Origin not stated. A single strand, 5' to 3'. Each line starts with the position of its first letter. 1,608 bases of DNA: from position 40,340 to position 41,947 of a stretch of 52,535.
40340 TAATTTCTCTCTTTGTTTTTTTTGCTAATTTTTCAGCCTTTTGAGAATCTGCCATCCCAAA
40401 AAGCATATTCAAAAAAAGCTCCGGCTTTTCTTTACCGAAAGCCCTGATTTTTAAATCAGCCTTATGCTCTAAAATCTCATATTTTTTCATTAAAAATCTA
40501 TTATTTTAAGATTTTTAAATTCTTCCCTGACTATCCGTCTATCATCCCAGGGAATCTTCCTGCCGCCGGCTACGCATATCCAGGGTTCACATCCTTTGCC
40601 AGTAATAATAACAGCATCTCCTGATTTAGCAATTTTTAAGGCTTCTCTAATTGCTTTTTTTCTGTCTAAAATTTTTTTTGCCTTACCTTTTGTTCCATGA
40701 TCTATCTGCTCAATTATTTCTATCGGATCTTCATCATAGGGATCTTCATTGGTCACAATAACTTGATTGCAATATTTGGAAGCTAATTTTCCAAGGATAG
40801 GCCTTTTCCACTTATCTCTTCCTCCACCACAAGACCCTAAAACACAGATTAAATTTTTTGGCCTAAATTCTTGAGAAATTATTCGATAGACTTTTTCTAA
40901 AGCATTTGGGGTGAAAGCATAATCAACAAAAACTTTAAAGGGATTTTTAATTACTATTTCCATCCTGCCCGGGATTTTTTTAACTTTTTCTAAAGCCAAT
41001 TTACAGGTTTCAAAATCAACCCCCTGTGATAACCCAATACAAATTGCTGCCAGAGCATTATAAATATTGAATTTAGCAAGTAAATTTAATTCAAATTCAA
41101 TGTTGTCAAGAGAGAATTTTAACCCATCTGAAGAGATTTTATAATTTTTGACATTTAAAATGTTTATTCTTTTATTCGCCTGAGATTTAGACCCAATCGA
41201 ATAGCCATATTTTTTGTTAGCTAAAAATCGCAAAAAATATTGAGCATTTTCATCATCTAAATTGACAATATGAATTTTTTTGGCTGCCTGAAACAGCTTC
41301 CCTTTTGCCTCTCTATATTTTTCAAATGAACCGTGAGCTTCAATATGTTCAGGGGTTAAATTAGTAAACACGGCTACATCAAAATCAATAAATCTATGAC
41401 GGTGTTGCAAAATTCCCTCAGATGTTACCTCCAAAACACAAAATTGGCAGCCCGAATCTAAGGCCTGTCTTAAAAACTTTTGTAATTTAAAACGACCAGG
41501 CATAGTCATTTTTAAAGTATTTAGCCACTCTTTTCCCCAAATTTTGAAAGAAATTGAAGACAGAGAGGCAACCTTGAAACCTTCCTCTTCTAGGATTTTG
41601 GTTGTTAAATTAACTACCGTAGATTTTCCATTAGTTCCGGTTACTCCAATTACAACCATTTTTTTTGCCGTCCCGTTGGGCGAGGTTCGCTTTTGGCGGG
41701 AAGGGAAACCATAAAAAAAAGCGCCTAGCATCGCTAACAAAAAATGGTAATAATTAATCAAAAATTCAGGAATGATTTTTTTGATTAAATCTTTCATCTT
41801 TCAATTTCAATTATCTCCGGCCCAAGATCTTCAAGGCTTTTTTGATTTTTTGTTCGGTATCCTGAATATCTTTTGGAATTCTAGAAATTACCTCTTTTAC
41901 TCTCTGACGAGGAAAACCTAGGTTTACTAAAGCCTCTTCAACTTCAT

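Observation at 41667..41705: Homologous GC hairpin elements in the Mur ligase and the EF-like protein gene, in the same orientation and frame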

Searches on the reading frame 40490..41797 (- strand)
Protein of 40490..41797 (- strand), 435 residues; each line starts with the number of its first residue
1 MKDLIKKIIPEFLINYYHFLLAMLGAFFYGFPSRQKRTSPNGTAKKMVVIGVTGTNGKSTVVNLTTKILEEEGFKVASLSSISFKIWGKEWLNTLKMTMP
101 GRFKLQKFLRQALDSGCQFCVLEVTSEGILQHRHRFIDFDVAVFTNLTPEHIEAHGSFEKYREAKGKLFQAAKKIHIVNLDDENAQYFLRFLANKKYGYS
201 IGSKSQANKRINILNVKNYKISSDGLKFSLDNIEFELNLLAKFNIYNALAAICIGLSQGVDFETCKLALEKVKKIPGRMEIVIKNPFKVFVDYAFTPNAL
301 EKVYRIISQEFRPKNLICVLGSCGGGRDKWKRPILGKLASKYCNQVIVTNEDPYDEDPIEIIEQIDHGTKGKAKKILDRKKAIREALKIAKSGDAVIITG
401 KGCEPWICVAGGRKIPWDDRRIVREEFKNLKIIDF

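Call 10: search_protein_families(library=pfam, proteins=[window:40490-41797:-])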
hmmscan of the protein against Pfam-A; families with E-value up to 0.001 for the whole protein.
window:40490-41797:- (435 aa): 2 families
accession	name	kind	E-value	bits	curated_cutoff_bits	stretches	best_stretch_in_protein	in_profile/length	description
PF08245.18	Mur_ligase_M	-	4.1e-45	154.7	24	1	52-254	1-199/200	Mur ligase middle domain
PF02875.26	Mur_ligase_C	-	2.4e-24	87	28.4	1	277-402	1-127/127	Mur ligase, glutamate ligase domain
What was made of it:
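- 40490..41797 (-): Host gene 2: a MurE-subfamily Mur ligase lacking the usual N-terminal domain, 435 aa. Pfam Mur_ligase_M and Mur_ligase_C (call 10).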

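Call 17: find_homologous_proteins(query=window:40490-41797:-, max_evalue=1e-20)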
Query window:40490-41797:- (435 aa): 8000 proteins with E <= 1e-20 among 8000 candidates; the best 120 are listed.
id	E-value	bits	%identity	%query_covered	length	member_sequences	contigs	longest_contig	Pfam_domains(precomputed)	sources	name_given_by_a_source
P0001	5.3e-293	989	100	100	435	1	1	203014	PF02875.27,PF08245.19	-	-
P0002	3.3e-201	687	72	100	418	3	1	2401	PF02875.27,PF08245.19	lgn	-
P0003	9.2e-195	666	67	99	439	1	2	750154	PF02875.27,PF08245.19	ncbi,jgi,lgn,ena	-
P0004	1.5e-194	665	68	99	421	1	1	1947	PF02875.27,PF08245.19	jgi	jgi:UDP-N-acetylmuramoyl-L-alanyl-D-glutamate--2,6-diaminopimelate ligase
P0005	6.8e-194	663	68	99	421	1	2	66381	PF02875.27,PF08245.19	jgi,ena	jgi:UDP-N-acetylmuramoyl-L-alanyl-D-glutamate--2,6-diaminopimelate ligase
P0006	1.6e-193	662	67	99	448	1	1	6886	PF02875.27,PF08245.19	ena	-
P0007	2.0e-193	661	71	99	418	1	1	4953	PF02875.27,PF08245.19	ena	-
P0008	6.9e-193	660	68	99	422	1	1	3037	PF02875.27,PF08245.19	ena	-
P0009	3.4e-191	654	68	99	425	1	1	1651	PF02875.27,PF08245.19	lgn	-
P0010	2.7e-190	651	68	99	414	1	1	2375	PF02875.27,PF08245.19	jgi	jgi:UDP-N-acetylmuramoyl-L-alanyl-D-glutamate--2,6-diaminopimelate ligase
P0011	1.3e-189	649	67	99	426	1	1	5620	PF02875.27,PF08245.19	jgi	-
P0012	2.6e-189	648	66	99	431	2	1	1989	PF02875.27,PF08245.19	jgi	-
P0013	1.2e-188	646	67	99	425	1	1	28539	PF02875.27,PF08245.19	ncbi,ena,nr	ncbi:UDP-N-acetylmuramoyl-L-alanyl-D-glutamate--2,6-diaminopimelate ligase [Patescibacteria group ba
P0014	1.8e-188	645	64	99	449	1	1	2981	PF02875.27,PF08245.19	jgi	-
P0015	2.0e-188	645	67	99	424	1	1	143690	PF02875.27,PF08245.19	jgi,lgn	jgi:UDP-N-acetylmuramoyl-L-alanyl-D-glutamate--2,6-diaminopimelate ligase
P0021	4.0e-187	641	66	99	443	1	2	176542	PF02875.27,PF08245.19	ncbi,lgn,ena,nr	ncbi:UDP-N-acetylmuramoyl-L-alanyl-D-glutamate--2,6-diaminopimelate ligase [Patescibacteria group ba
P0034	1.4e-185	635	64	99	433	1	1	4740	PF02875.27,PF08245.19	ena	-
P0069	2.2e-182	625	64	99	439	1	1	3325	PF02875.27,PF08245.19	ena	-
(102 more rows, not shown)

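Call 20: find_encoding_contigs(protein=P0003, flank=10000, max_places=2)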
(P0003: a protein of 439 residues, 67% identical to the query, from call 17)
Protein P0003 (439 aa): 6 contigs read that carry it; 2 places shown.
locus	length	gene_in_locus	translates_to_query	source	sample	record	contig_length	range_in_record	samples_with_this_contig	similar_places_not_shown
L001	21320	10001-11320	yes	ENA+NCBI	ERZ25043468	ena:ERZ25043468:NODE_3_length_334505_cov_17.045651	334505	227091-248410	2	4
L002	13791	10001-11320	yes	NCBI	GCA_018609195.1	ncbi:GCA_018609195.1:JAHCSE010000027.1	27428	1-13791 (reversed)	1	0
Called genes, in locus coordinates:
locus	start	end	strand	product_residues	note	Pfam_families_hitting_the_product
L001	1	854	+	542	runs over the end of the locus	PF00672:HAMP (weak), PF00512:HisKA, PF13581:HATPase_c_2 (weak), PF02518:HATPase_c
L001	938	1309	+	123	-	PF00072:Response_reg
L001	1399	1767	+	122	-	PF00072:Response_reg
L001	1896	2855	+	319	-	PF06144:DNA_pol3_delta, PF21694:DNA_pol3_delta_C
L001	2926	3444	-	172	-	PF01464:SLT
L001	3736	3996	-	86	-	PF01649:Ribosomal_S20p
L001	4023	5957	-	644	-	PF00270:DEAD (weak), PF04851:ResIII, PF17757:UvrB_inter, PF27431:UvrB_3rd, PF00271:Helicase_C, PF12344:UvrB, PF02151:UVR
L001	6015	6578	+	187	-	PF01330:RuvA_N, PF07499:RuvA_C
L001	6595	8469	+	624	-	PF00456:Transketolase_N, PF13292:DXP_synthase_N, PF02779:Transket_pyr, PF02780:Transketolase_C, PF22613:Transketolase_C_1 (weak)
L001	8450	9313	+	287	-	PF00923:TAL_FSA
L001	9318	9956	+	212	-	PF00834:Ribul_P_3_epim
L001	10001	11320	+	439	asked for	PF08245:Mur_ligase_M, PF02875:Mur_ligase_C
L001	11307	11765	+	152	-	PF01951:Archease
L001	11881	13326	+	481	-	PF01139:RtcB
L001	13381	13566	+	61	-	-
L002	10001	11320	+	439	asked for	PF08245:Mur_ligase_M, PF02875:Mur_ligase_C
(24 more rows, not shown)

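Call 21: find_encoding_contigs(protein=P0002, flank=3000, max_places=2)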
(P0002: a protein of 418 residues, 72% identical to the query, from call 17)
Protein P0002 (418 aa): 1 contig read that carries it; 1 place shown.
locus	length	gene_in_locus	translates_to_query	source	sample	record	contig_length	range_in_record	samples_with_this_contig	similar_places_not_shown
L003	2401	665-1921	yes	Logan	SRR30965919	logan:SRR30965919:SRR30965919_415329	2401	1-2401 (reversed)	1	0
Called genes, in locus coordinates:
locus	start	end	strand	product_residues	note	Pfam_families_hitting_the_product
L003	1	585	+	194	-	?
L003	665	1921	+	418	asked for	PF08245:Mur_ligase_M, PF02875:Mur_ligase_C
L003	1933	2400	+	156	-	?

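Call 26: find_related_loci(query=window:40490-41797:-, collection=metagenome_contigs, flank=10000)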
Query window:40490-41797:- (435 aa) in metagenome_contigs; peptide patterns used: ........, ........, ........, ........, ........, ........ (x = any residue, [..] = any of these).
600 stretches matched a pattern (row limit reached: there are more); 484 encode a relative of the query (tblastn E <= 1e-3); the best 80 are kept; 80 distinct loci.
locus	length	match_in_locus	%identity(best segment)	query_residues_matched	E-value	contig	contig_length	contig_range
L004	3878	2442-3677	66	4-432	0e+0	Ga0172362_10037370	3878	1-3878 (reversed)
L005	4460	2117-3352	66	4-432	0e+0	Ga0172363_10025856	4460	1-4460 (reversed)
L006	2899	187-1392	67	1-432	0e+0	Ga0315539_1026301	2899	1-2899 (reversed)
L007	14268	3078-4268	67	1-432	0e+0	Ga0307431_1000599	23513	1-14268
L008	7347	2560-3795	65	1-432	0e+0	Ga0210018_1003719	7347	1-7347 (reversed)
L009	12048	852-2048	65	1-430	0e+0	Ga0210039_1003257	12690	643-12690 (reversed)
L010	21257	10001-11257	63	1-431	0e+0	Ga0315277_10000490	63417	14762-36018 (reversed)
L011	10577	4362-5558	65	1-430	0e+0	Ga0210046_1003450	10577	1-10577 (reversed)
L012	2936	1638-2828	66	1-430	0e+0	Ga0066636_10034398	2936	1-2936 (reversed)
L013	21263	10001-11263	63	1-432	0e+0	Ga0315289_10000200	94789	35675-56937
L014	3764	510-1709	65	1-431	0e+0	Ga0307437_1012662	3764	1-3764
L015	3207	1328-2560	63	1-432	0e+0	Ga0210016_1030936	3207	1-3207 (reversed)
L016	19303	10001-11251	63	1-432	0e+0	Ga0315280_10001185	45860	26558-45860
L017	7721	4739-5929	64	1-432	0e+0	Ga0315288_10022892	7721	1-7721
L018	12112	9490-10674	65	1-426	0e+0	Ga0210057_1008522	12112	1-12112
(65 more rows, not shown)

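Call 61: find_encoding_contigs(protein=P0069, flank=2000, max_places=1)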
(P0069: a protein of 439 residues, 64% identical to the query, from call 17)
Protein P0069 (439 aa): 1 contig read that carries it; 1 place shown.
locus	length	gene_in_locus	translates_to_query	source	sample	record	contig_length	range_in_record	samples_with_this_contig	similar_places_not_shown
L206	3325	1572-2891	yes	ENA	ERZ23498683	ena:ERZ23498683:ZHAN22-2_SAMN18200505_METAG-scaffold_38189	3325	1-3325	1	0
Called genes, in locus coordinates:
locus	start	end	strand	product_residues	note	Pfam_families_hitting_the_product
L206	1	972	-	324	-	?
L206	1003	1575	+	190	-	PF01330:RuvA_N, PF14520:HHH_5, PF07499:RuvA_C (faint)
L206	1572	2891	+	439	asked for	PF08245:Mur_ligase_M, PF02875:Mur_ligase_C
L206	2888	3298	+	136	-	PF01951:Archease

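Call 62: find_encoding_contigs(protein=P0034, flank=3000, max_places=1)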
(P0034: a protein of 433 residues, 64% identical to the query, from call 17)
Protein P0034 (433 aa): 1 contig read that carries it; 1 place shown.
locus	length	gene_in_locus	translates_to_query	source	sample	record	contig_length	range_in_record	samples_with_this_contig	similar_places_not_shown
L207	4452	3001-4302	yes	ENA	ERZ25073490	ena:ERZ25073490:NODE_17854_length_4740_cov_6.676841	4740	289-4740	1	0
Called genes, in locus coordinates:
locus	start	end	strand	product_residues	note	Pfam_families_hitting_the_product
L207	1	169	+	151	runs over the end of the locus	?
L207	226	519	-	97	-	PF01649:Ribosomal_S20p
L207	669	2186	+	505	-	PF02310:B12-binding, PF04055:Radical_SAM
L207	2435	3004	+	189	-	PF01330:RuvA_N, PF00633:HHH (faint), PF14520:HHH_5, PF07499:RuvA_C (weak)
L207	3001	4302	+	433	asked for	PF08245:Mur_ligase_M, PF02875:Mur_ligase_C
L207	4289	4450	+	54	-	?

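Call 63: find_encoding_contigs(protein=P0021, flank=10000, max_places=1)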
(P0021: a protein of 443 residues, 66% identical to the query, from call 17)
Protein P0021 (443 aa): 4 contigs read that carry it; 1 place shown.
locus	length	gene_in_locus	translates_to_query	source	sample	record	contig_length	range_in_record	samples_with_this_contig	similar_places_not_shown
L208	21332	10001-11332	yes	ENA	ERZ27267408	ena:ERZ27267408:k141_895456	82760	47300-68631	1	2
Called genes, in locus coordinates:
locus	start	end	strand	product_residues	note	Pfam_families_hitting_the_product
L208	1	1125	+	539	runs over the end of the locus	PF13426:PAS_9 (faint), PF00512:HisKA, PF02518:HATPase_c, PF13581:HATPase_c_2 (weak)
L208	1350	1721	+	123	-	PF00072:Response_reg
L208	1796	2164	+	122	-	PF00072:Response_reg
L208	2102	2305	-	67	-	-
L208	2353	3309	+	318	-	PF06144:DNA_pol3_delta (weak), PF21694:DNA_pol3_delta_C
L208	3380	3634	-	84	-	PF01649:Ribosomal_S20p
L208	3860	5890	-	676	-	PF00270:DEAD, PF04851:ResIII, PF17757:UvrB_inter, PF27431:UvrB_3rd, PF00271:Helicase_C, PF12344:UvrB, PF02151:UVR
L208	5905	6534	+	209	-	PF01330:RuvA_N, PF14520:HHH_5, PF07499:RuvA_C (weak)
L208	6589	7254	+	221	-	PF00834:Ribul_P_3_epim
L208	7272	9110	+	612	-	PF00456:Transketolase_N, PF13292:DXP_synthase_N, PF02779:Transket_pyr, PF02780:Transketolase_C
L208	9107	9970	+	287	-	PF00923:TAL_FSA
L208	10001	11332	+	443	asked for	PF08245:Mur_ligase_M, PF02875:Mur_ligase_C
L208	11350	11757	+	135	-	PF01951:Archease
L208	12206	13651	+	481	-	PF01139:RtcB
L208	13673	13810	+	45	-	-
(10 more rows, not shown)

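Call 78: search_protein_families(library=ncbifam, proteins=[window:40490-41797:-], max_evalue=0.00001)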
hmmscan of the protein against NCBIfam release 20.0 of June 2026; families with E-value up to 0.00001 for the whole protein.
window:40490-41797:- (435 aa): 30 families (the best 25 are shown)
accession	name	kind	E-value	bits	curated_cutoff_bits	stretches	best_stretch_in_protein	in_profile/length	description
NF001126.0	PRK00139.1-4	equivalog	8.2e-106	354.4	373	1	43-429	100-484/486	UDP-N-acetylmuramoyl-L-alanyl-D-glutamate--2,6-diaminopimelate ligase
TIGR01085.1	murE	subfamily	2.9e-103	346.3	257.3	1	44-425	82-469/472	UDP-N-acetylmuramyl-tripeptide synthetase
NF008896.0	PRK11929.1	equivalog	1.2e-91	308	1023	1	44-428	109-499/965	bifunctional UDP-N-acetylmuramoyl-L-alanyl-D-glutamate--2,6-diaminopimelate ligase MurE/UDP-N-acetylmuramoyl-tripeptide--D-alanyl-D-alanine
NF001124.0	PRK00139.1-2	equivalog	2.2e-89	300.5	476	1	41-429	109-494/500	UDP-N-acetylmuramoyl-L-alanyl-D-glutamate--2,6-diaminopimelate ligase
NF001123.0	PRK00139.1-1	equivalog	2.3e-79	267.3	586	1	43-426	103-488/493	UDP-N-acetylmuramoyl-L-alanyl-D-glutamate--2,6-diaminopimelate ligase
NF010628.0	PRK14022.1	equivalog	1.3e-71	241.8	536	1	44-414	108-468/483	UDP-N-acetylmuramoyl-L-alanyl-D-glutamate--L-lysine ligase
NF001130.0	PRK00139.2-4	equivalog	1.4e-54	185.7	715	1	20-430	93-514/516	UDP-N-acetylmuramoyl-L-alanyl-D-glutamate--2,6-diaminopimelate ligase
NF001129.0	PRK00139.2-3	equivalog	1.1e-41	142.9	762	1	20-425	102-513/517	UDP-N-acetylmuramoyl-L-alanyl-D-glutamate--2,6-diaminopimelate ligase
NF001127.0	PRK00139.2-1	equivalog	1.9e-38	132.5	997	2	232-412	314-496/520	UDP-N-acetylmuramoyl-L-alanyl-D-glutamate--2,6-diaminopimelate ligase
NF001131.0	PRK00139.2-5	equivalog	9.2e-38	130.3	1000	1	20-411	93-467/483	UDP-N-acetylmuramoyl-L-alanyl-D-glutamate--2,6-diaminopimelate ligase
TIGR02068.2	cya_phycin_syn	equivalog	3.3e-33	114.7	850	1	40-404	472-852/862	cyanophycin synthetase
NF010623.0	PRK14016.1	subfamily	4.3e-28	97.9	877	1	41-401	474-851/871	cyanophycin synthetase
NF053645.1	pMurC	equivalog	1.1e-24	87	560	2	47-194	102-236/492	pseudomurein biosynthesis peptide ligase pMurC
TIGR01143.1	murF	subfamily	2.1e-24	86.3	288.6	1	120-399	129-402/418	UDP-N-acetylmuramoyl-tripeptide--D-alanyl-D-alanine ligase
NF053646.1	pMurD1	equivalog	2.8e-24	85.6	610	1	118-400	166-440/465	pseudomurein biosynthesis peptide ligase pMurD1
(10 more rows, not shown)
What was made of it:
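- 40490..41797 (-): TIGR01085 murE scores 346 bits against a cutoff of 257 (call 78).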

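Call 79: search_solved_structures(query=window:40490-41797:-, max_evalue=1e-10, show_alignments=1)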
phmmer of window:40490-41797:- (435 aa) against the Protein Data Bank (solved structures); distinct sequences matched with E-value up to 1e-10: 16.
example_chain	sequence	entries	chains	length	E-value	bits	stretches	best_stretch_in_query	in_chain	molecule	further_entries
8w9z_N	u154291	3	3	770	1.8e-59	205.1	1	32-368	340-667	UDP-N-acetylmuramoyl-L-alanyl-D-glutamate--2, 6-diaminopimelate ligase-like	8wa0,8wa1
4bub_A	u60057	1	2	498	1.1e-53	186.1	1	45-428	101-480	UDP-N-ACETYLMURAMOYL-L-ALANYL-D-GLUTAMATE--LD-LYSINE LIGASE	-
8r5o_Q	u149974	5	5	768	1.2e-51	179.3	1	44-368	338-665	PAP11 | PAP11, MurE-like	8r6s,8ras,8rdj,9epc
8xzv_J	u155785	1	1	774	1.8e-50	175.4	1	44-365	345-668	MurE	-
8qma_O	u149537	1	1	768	2.1e-50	175.2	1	44-368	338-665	PAP11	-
7b6o_A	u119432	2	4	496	1e-49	173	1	47-423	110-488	UDP-N-acetylmuramoyl-L-alanyl-D-glutamate-2,6-diaminopimelate ligase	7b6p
1e8c_A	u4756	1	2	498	1.1e-48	169.5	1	47-423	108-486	UDP-N-ACETYLMURAMOYLALANYL-D-GLUTAMATE--2,6-DIAMINOPIMELATE LIGASE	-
7b53_A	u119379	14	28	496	1.1e-48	169.5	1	47-423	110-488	UDP-N-acetylmuramoyl-L-alanyl-D-glutamate--2,6-diaminopimelate ligase | UDP-N-acetylmuramoyl-L-alanyl-D-glutamate-2,6-diaminopimelate ligase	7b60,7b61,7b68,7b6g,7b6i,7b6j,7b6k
7d27_A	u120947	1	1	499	2.2e-48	168.6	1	43-414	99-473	UDP-N-acetylmuramoyl-L-alanyl-D-glutamate--2,6-diaminopimelate ligase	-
4c12_A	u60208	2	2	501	4.4e-47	164.3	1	45-422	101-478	UDP-N-ACETYLMURAMOYL-L-ALANYL-D-GLUTAMATE--L-LYSINE LIGASE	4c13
8f5d_A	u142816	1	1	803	1.1e-44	156.3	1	45-424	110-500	Multifunctional fusion protein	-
2wtz_A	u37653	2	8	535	7.9e-40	140.4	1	44-421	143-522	UDP-N-ACETYLMURAMOYL-L-ALANYL-D-GLUTAMATE--2,6-DIAMINOPIMELATE LIGASE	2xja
8g6p_A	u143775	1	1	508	2.1e-36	129.1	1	44-421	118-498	UDP-N-acetylmuramoyl-L-alanyl-D-glutamate--2,6-diaminopimelate ligase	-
6vr7_A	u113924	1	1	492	7.5e-14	54.8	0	215-402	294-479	Mur ligase middle domain protein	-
7lgn_A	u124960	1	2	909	1.7e-11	47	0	40-398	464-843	Cyanophycin synthase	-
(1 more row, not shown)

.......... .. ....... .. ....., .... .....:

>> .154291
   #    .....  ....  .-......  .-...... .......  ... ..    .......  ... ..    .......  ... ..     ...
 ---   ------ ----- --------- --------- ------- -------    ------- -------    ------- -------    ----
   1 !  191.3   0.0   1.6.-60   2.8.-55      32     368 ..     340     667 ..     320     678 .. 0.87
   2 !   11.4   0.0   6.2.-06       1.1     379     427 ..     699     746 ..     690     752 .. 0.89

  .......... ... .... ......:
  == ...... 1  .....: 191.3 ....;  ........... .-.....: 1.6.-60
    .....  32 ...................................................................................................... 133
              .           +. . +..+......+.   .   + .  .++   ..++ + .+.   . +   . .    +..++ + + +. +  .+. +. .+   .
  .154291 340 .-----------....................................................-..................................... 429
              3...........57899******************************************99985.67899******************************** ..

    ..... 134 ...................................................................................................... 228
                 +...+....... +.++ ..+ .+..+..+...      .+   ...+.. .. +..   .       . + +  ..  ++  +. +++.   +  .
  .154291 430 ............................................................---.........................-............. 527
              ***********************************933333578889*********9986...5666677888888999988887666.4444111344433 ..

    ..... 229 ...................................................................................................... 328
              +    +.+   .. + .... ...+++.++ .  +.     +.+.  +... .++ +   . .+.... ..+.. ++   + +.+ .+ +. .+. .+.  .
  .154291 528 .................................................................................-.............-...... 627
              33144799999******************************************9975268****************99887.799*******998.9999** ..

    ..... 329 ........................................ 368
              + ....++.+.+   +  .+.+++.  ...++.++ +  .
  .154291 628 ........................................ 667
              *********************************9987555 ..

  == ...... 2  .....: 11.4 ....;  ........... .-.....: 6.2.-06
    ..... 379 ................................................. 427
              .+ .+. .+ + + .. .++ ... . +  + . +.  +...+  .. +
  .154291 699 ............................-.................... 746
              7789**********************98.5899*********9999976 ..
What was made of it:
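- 41667..41700 (-): Decayed copy. On the sense strand it reads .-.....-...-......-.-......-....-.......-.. It is a net 33-nt insertion translated as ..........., between the N-terminal hydrophobic helix and the first strand / P-loop of the MurE-like ligase. The PDB alignment leaves an 11-residue gap there (call 79).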
